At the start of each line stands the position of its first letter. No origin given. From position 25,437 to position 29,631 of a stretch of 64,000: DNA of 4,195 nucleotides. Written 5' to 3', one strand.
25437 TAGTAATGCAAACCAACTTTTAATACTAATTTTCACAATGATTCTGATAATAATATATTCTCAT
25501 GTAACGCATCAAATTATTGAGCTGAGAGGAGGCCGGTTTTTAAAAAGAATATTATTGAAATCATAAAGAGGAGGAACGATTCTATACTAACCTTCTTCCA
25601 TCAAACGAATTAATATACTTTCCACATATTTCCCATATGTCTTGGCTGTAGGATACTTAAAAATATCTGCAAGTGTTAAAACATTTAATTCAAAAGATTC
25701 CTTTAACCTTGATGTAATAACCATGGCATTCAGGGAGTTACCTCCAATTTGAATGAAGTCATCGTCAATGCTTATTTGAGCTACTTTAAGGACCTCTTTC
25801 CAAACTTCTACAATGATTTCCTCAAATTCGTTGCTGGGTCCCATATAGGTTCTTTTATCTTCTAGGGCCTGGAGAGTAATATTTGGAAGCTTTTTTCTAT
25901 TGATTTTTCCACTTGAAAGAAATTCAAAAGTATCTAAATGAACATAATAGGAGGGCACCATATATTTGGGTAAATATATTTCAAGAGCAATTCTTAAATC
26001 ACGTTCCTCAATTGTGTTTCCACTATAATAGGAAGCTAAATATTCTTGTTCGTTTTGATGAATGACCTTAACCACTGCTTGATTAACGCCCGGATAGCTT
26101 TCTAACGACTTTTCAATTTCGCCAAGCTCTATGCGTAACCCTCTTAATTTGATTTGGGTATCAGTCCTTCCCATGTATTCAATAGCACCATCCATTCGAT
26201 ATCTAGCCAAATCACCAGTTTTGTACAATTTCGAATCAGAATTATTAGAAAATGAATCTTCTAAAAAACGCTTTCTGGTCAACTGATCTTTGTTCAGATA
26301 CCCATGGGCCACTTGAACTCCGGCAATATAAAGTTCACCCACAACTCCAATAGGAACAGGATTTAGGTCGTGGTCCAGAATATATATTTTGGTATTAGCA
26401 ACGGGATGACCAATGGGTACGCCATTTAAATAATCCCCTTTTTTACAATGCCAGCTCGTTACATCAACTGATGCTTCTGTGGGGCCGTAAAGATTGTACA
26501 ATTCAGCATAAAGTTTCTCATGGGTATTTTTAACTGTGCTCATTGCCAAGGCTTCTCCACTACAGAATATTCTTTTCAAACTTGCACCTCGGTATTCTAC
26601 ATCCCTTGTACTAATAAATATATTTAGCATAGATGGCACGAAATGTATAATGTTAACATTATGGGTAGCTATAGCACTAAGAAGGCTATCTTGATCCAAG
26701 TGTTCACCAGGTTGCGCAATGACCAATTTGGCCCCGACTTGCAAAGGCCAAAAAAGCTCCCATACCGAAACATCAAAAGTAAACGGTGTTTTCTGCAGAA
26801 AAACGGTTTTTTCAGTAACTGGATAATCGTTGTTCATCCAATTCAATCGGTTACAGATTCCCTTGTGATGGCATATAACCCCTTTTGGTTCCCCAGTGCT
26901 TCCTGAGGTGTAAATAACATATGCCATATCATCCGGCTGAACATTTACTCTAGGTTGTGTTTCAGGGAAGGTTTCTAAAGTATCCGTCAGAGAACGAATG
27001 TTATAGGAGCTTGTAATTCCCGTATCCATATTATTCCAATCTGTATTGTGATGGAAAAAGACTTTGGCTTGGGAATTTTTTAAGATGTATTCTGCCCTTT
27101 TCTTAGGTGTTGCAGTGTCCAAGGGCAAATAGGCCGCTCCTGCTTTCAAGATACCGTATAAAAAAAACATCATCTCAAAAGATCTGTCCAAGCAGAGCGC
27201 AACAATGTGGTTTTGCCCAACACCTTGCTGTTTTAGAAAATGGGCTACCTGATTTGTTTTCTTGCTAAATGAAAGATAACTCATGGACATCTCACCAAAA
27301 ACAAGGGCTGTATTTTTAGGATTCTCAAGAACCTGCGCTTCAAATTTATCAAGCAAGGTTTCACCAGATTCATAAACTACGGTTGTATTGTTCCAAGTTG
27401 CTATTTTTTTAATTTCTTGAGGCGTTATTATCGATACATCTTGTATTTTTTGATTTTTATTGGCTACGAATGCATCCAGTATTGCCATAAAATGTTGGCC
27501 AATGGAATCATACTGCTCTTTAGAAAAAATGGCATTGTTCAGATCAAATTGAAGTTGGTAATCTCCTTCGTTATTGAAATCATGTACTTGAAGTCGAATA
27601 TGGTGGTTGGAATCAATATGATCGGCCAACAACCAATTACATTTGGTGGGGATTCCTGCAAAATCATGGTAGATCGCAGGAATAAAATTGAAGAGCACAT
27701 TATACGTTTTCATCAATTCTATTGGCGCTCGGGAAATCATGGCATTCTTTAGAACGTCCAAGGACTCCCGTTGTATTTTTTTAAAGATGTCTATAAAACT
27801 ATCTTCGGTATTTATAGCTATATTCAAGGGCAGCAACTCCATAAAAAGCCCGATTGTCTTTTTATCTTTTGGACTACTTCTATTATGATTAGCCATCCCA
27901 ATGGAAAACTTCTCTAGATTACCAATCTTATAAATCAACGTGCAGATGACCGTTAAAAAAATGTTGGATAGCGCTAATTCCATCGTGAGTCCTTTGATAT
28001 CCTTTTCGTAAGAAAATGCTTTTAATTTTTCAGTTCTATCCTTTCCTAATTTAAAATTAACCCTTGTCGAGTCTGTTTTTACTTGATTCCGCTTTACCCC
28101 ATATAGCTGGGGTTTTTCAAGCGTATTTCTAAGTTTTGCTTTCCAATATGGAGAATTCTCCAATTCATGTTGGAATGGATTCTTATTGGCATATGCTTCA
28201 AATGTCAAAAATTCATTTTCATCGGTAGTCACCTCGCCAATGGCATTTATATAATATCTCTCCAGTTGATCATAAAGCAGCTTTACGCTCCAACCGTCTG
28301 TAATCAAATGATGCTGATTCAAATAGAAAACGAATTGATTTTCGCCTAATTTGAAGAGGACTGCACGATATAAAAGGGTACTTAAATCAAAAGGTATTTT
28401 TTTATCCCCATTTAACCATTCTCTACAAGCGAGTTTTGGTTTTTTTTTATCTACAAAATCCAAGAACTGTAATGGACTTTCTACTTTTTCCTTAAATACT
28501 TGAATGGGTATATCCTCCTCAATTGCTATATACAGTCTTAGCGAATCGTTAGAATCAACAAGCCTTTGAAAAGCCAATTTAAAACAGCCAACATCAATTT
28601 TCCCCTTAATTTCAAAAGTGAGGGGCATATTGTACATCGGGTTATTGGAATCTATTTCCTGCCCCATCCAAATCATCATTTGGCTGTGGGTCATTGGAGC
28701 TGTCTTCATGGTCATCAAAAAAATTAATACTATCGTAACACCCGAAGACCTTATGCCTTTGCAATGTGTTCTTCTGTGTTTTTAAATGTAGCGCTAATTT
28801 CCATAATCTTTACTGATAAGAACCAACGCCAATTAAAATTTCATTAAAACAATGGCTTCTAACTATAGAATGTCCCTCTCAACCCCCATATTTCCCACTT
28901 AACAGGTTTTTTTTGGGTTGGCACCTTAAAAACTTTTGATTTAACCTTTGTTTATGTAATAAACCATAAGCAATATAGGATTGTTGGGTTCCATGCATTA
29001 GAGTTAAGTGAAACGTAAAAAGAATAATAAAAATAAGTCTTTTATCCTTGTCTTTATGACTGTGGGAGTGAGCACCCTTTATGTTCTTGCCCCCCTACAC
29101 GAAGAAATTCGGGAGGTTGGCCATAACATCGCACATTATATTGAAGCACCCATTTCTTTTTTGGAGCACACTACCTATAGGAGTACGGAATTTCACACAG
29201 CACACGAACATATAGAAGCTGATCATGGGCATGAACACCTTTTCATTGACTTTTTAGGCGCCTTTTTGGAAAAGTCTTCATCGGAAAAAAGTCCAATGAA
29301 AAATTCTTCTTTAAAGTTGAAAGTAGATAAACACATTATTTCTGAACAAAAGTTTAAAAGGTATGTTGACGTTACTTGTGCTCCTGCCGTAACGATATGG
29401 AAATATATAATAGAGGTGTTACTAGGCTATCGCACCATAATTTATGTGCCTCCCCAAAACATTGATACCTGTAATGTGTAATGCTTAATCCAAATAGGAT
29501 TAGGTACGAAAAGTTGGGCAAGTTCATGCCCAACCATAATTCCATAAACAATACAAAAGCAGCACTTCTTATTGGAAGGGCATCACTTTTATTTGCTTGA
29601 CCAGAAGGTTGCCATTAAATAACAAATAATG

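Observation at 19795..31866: Metal signature around the NRPS genes: a HupE/UreJ gene leads the synthetase operon, and a His-rich protein and TonB receptor lie downstream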

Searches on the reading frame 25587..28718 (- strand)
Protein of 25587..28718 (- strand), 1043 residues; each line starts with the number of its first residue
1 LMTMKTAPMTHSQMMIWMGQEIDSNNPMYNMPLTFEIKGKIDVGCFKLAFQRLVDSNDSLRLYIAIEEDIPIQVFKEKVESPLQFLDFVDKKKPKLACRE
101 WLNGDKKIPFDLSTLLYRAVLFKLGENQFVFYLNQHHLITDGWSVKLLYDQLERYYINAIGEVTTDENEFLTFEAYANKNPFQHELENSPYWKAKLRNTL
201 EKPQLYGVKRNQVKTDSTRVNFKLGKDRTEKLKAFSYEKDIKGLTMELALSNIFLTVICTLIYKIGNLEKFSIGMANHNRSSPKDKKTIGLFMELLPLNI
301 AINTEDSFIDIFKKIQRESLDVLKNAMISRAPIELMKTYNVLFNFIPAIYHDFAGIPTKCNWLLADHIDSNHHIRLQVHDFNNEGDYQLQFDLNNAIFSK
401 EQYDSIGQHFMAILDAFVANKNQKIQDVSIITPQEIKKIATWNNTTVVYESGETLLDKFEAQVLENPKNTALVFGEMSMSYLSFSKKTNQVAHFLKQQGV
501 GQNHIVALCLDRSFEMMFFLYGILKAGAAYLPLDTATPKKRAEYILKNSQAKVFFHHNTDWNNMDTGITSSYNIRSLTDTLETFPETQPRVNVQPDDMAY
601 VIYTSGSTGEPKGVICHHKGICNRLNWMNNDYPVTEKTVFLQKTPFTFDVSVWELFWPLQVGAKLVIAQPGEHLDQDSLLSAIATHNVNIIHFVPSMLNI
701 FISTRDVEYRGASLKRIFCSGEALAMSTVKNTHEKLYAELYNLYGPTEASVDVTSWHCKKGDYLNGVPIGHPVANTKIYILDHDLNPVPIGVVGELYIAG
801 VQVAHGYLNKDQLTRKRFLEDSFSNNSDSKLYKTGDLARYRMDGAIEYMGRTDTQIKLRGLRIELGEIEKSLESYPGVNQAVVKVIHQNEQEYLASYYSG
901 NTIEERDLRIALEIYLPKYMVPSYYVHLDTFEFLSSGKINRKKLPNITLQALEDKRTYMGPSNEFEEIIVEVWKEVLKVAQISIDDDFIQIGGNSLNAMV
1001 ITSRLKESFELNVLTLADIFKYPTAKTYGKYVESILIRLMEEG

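Call 5: search_protein_families(library=pfam, proteins=[window:25587-28718:-], max_evalue=0.01)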
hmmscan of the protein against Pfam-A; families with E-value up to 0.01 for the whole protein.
window:25587-28718:- (1043 aa): 3 families
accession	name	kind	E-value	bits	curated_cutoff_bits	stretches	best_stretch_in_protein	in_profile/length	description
PF00501.34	AMP-binding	-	8.6e-85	285.3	29.9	1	459-808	1-384/384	AMP-binding enzyme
PF00668.25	Condensation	-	3.8e-58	197.7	30.6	1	5-439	3-455/456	Condensation domain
PF00550.31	PP-binding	-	1.5e-09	38.4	20.8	1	968-1031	2-66/67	Phosphopantetheine attachment site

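Call 11: search_protein_families(library=ncbifam, proteins=[window:25587-28718:-], max_evalue=0.001)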
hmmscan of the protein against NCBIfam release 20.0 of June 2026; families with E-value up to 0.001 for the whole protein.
window:25587-28718:- (1043 aa): 102 families (the best 25 are shown)
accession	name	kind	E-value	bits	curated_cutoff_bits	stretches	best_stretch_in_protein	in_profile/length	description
NF047350.1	aureusi_NRPS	equivalog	8.1e-223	742.7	2500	3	384-1033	1364-1991/2373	aureusimine non-ribosomal peptide synthetase AusA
NF004282.0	PRK05691.1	subfamily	1.5e-202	675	4090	1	8-1032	677-1705/4334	non-ribosomal peptide synthase/polyketide synthase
NF041803.1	NRPS_SolG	exception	1.6e-170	569.1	2200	1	33-1024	140-1147/1163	solanimycin non-ribosomal peptide synthetase SolG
NF007605.2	PRK10252.1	equivalog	2.6e-144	482.4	2400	1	6-1013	3-1023/1292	enterobactin non-ribosomal peptide synthetase EntF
TIGR01733.1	AA-adenyl-dom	subfamily_domain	3.7e-128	427.8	317.4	1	480-883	1-409/409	amino acid adenylation domain-containing protein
NF038078.1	NRPS_MxcG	equivalog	1.2e-127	427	2300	1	6-1029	4-1038/1442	myxochelin non-ribosomal peptide synthetase MxcG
NF003417.0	PRK04813.1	subfamily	9.5e-89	298.2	476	1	455-945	5-500/505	D-alanine--poly(phosphoribitol) ligase subunit DltA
TIGR01734.1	D-ala-DACP-lig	equivalog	9.5e-84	281.7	559.85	1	455-946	2-500/504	D-alanine--poly(phosphoribitol) ligase subunit DltA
TIGR03443.1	alpha_am_amid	equivalog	1.3e-66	224.9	1030.1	3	582-898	401-747/1390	L-aminoadipate-semialdehyde dehydrogenase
NF004837.0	PRK06187.1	subfamily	3.4e-66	223.6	476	1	454-944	9-518/531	long-chain-fatty-acid--CoA ligase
TIGR03098.1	ligase_PEP_1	hypoth_equivalog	5.5e-53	180.2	592.35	1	462-944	9-514/517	acyl-CoA ligase (AMP-forming), exosortase A system-associated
NF052269.1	Staph_lig_FadD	equivalog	3.5e-48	164.2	650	1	477-947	26-492/499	long-chain-fatty-acid--CoA ligase FadD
TIGR01923.1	menE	equivalog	1.7e-44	152.4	330.15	1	481-944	2-442/442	o-succinylbenzoate--CoA ligase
NF005702.0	PRK07514.1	subfamily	2e-41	141.9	558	1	454-943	4-495/506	malonyl-CoA synthase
NF006182.0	PRK08316.1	subfamily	7.2e-38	130.3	663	1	457-944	15-513/523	fatty acyl-CoA synthetase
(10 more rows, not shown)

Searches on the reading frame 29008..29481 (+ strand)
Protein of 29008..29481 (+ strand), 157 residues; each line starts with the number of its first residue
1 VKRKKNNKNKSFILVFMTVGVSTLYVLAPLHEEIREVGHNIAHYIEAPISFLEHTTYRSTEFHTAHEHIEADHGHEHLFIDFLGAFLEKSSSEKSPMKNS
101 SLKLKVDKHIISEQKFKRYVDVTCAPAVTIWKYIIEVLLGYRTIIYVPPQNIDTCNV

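Call 4: search_protein_families(library=pfam, proteins=[window:29008-29481:+], max_evalue=0.01)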
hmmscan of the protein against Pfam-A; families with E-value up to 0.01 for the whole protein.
window:29008-29481:+ (157 aa): 0 families

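Call 11: search_protein_families(library=ncbifam, proteins=[window:29008-29481:+], max_evalue=0.001)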
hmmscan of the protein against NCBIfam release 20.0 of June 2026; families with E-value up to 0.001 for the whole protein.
window:29008-29481:+ (157 aa): 0 families

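Call 50: find_homologous_proteins(query=A1, max_evalue=0.001)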
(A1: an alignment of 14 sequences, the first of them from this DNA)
Query A1 (14 sequences) (141 aa, profile of the alignment): 14 proteins with E <= 0.001 among 336 candidates.
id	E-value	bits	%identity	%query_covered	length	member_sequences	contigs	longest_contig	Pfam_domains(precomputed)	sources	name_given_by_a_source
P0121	2.6e-49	185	24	72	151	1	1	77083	-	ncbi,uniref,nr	ncbi:hypothetical protein H4O18_18055 [Arenibacter sp. BSSL-BM3]|uniref:Uncharacterized protein n=1 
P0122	2.8e-49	185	32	67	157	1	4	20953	-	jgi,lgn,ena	-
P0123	5.9e-48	181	27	90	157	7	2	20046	-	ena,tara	tara:strand:+ start:959 stop:1432 length:474 start_codon:yes stop_codon:yes gene_type:complete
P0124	3.7e-47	178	31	75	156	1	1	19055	-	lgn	-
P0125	4.2e-46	175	29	75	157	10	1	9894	-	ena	-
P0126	9.5e-45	170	33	64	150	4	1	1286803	-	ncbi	-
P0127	3.0e-41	159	27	96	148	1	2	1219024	-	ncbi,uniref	ncbi:hypothetical protein [Gelatiniphilus marinus]|uniref:Uncharacterized protein n=1 Tax=Gelatiniph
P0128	4.0e-40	155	36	66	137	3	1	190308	-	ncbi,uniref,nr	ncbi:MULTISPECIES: hypothetical protein [unclassified Arenibacter]|uniref:hypothetical protein n=1 T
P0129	2.3e-37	146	25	94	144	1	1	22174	-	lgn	-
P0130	6.7e-37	145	30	95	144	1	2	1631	-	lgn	-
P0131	2.7e-36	143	24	94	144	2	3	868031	-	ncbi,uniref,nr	ncbi:hypothetical protein [Hwangdonia seohaensis]|uniref:Uncharacterized protein n=1 Tax=Hwangdonia 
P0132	2.2e-35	140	100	100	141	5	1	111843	-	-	-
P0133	7.8e-35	138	28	94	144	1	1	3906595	-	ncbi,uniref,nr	ncbi:hypothetical protein [Hwangdonia lutea]|uniref:Uncharacterized protein n=1 Tax=Hwangdonia lutea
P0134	1.3e-25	108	24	87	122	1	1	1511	-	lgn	-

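Call 62: predict_structure(alignment_id=A3)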
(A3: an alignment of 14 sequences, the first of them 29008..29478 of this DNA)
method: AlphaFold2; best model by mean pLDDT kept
length: 157 residues; sequences in the alignment: 14
mean_pLDDT: 48.8   pTM: 0.25
mean pLDDT of the five models: 48.8, 47.7, 45.4, 44.1, 43.2
residues with pLDDT >= 90: 0; 70-90: 21; 50-70: 38; < 50: 98
segments of 3 or more residues with pLDDT < 50: 46-76, 90-134, 140-157
pLDDT, mean of each block of 10 residues (from residue 1): 53 78 73 65 51 38 39 46 52 40 37 34 38 48 44 41
secondary structure, 60 per line:
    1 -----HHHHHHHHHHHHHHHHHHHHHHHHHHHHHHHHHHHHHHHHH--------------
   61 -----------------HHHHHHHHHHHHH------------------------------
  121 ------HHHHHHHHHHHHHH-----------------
elements in order: H6-46 H78-90 H127-140
